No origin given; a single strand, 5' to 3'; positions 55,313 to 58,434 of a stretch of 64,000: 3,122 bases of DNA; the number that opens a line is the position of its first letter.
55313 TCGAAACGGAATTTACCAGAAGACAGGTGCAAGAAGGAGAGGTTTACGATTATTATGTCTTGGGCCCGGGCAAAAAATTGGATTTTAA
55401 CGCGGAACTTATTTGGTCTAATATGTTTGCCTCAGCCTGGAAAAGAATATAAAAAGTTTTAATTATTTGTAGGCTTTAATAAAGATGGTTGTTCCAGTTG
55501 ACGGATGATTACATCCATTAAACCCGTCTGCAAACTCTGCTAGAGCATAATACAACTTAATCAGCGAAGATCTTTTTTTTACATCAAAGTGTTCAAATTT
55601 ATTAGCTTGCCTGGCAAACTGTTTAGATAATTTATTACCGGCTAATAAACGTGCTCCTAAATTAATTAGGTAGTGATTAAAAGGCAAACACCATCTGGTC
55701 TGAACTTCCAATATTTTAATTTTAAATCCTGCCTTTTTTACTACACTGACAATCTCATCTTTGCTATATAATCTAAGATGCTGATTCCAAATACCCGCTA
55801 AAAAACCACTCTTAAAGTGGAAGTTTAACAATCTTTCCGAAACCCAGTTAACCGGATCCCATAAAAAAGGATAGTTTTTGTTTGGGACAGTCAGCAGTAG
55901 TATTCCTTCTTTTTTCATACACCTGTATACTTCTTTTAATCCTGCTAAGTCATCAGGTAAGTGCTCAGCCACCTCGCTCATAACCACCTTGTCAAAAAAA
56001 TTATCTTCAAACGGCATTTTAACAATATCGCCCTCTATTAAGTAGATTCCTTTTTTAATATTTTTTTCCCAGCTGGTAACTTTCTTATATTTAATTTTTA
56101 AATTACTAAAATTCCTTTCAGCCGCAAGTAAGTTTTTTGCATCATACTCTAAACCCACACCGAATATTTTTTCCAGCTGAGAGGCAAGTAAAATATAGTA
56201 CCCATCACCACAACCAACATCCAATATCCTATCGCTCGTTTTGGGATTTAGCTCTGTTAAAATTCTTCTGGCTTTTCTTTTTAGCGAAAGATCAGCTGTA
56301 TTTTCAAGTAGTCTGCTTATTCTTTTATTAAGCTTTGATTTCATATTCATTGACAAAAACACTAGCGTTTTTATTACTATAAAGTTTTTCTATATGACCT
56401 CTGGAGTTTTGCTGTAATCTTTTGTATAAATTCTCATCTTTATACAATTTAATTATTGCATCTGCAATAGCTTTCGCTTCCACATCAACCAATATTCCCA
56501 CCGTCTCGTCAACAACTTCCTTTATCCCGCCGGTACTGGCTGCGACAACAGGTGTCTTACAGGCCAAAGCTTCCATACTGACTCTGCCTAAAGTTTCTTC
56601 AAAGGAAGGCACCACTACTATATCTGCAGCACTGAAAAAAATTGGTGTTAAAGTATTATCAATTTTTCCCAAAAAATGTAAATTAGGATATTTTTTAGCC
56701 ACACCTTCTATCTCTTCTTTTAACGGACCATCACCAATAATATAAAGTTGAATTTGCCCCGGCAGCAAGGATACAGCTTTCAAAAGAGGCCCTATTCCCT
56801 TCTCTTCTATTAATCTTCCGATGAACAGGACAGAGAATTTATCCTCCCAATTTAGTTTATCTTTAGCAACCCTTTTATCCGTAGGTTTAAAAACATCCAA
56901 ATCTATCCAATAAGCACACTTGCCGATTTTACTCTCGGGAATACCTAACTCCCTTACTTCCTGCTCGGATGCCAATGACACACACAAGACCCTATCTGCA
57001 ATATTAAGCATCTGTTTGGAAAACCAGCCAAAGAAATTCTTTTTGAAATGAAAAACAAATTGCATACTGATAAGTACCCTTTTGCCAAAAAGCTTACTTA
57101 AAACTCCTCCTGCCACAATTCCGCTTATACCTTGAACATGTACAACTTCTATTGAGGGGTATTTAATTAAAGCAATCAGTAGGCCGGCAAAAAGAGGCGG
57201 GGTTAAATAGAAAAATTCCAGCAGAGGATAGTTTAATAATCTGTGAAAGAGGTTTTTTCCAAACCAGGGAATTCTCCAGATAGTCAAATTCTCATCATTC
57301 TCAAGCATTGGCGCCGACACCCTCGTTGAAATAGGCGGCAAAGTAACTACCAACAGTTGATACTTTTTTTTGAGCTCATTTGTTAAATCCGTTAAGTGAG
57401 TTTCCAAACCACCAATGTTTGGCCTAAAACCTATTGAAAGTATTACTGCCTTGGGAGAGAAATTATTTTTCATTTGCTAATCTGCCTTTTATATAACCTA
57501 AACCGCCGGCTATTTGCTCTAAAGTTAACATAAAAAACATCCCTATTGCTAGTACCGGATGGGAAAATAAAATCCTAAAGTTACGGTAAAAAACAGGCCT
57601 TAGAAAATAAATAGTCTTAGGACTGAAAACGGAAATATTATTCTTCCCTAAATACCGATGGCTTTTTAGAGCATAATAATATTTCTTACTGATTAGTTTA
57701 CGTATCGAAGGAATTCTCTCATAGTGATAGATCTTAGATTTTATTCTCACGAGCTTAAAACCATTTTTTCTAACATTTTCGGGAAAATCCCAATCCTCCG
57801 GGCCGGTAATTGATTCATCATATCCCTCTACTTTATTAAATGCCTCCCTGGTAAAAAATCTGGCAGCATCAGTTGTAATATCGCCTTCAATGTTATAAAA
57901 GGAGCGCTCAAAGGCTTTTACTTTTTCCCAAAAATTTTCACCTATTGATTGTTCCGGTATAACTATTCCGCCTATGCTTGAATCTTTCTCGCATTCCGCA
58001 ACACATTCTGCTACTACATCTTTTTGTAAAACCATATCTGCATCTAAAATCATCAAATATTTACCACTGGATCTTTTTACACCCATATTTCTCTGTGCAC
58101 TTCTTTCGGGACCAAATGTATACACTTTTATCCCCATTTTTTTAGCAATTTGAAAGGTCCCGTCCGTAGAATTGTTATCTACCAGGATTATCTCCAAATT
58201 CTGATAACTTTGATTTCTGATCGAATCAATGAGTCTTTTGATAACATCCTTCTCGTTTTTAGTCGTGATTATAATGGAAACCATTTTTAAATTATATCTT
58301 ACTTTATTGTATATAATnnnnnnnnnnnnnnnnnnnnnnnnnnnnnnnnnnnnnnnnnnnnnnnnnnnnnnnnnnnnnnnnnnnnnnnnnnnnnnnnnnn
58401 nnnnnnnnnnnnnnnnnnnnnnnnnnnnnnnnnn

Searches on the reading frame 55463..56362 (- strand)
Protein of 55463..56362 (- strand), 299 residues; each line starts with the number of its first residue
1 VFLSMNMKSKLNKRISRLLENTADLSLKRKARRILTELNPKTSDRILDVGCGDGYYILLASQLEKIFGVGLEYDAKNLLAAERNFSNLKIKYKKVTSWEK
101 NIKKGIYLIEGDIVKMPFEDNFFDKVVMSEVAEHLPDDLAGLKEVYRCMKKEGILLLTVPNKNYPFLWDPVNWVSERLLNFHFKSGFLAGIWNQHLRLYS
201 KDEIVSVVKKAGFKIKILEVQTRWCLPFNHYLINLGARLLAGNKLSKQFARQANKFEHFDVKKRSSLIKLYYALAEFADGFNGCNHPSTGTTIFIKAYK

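Call 3: search_protein_families(library=pfam, proteins=[window:55463-56362:-], max_evalue=0.01)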
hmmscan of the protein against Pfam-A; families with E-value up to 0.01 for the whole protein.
window:55463-56362:- (299 aa): 12 families
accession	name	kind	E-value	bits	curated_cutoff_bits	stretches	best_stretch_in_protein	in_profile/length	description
PF13489.12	Methyltransf_23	-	8.2e-17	61.8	27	1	28-215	6-161/164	Methyltransferase domain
PF08241.18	Methyltransf_11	-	6.6e-16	59.2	21.2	1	47-156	1-94/95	Methyltransferase domain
PF13847.12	Methyltransf_31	-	8e-13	48.7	27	1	43-166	4-118/145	Methyltransferase domain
PF13649.12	Methyltransf_25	-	3.8e-12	47.2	27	1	46-153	1-97/97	Methyltransferase domain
PF01209.24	Ubie_methyltran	-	1.8e-08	34.5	20.1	1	33-156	38-150/233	ubiE/COQ5 methyltransferase family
PF07021.18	MetW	-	3.8e-08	33.6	21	1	35-78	7-49/193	Methionine biosynthesis protein MetW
PF08242.18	Methyltransf_12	-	2.7e-07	31.7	30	1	47-155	1-98/98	Methyltransferase domain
PF02353.26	CMAS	-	0.00014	21.7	27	1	27-158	47-165/273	Mycolic acid cyclopropane synthetase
PF08003.17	Methyltransf_9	-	0.00014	21.4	23.8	1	29-157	102-217/315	Protein of unknown function (DUF1698)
PF01135.25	PCMT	-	0.0018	18.5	20.3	1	38-139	69-159/210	Protein-L-isoaspartate(D-aspartate) O-methyltransferase (PCMT)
PF05175.20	MTS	-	0.0041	17.2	23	1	34-92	23-82/170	Methyltransferase small domain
PF22025.1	ThiI_fer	-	0.0093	16.8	25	0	7-48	19-60/72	ThiI ferredoxin-like domain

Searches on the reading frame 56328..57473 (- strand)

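Call 3: search_protein_families(library=pfam, proteins=[window:56328-57473:-], max_evalue=0.01)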
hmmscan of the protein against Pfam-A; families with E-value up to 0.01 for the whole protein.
window:56328-57473:- (381 aa): 7 families
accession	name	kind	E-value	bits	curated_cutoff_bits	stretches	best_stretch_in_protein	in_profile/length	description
PF00534.26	Glycos_transf_1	-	1.3e-34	119.7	26.4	1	202-358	4-170/172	Glycosyl transferases group 1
PF13692.12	Glyco_trans_1_4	-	1.7e-29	103.3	27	1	214-346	3-142/142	Glycosyl transferases group 1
PF13439.12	Glyco_transf_4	-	9.4e-14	52.2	28.5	1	20-183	1-159/170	Glycosyltransferase Family 4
PF20706.3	GT4-conflict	-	1.2e-07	31.5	26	1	209-327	194-326/385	Family 4 Glycosyltransferase in conflict systems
PF13579.12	Glyco_trans_4_4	-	1.3e-07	32.5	29.7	1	21-183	1-152/158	Glycosyl transferase 4-like domain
PF13524.12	Glyco_trans_1_2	-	5.8e-05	23.5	25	1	230-368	5-136/144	Glycosyl transferase-like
PF02350.25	Epimerase_2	-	0.0097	15.2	30.6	0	252-356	229-329/347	UDP-N-acetylglucosamine 2-epimerase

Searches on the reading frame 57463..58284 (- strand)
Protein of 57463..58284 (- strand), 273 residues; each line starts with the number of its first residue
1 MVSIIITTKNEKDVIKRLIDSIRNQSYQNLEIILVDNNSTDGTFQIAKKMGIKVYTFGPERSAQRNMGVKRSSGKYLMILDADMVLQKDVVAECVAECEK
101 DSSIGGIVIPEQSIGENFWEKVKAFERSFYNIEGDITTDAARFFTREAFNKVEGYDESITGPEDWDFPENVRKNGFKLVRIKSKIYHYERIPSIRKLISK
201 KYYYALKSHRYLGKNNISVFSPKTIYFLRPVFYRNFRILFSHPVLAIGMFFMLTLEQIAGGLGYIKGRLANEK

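Call 3: search_protein_families(library=pfam, proteins=[window:57463-58284:-], max_evalue=0.01)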
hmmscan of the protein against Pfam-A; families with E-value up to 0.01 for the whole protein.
window:57463-58284:- (273 aa): 6 families
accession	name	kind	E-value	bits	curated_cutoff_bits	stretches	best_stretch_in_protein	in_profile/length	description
PF00535.33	Glycos_transf_2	-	3.4e-28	99.1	23.3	1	3-125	1-140/168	Glycosyl transferase family 2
PF13641.12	Glyco_tranf_2_3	-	2.8e-09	37.8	27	1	2-178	3-201/230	Glycosyltransferase like family 2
PF10111.15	Glyco_tranf_2_2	-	2.5e-08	34.2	27.3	1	3-93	1-101/276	Glycosyltransferase like family 2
PF13632.12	Glyco_trans_2_3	-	1.2e-05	25.7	27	1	77-254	2-173/198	Glycosyl transferase family group 2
PF02709.20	Glyco_transf_7C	-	9.6e-05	22.4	23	1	143-191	25-75/78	N-terminal domain of galactosyltransferase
PF13704.12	Glyco_tranf_2_4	-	0.0013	19.6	27.5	1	9-59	1-50/98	Glycosyl transferase family 2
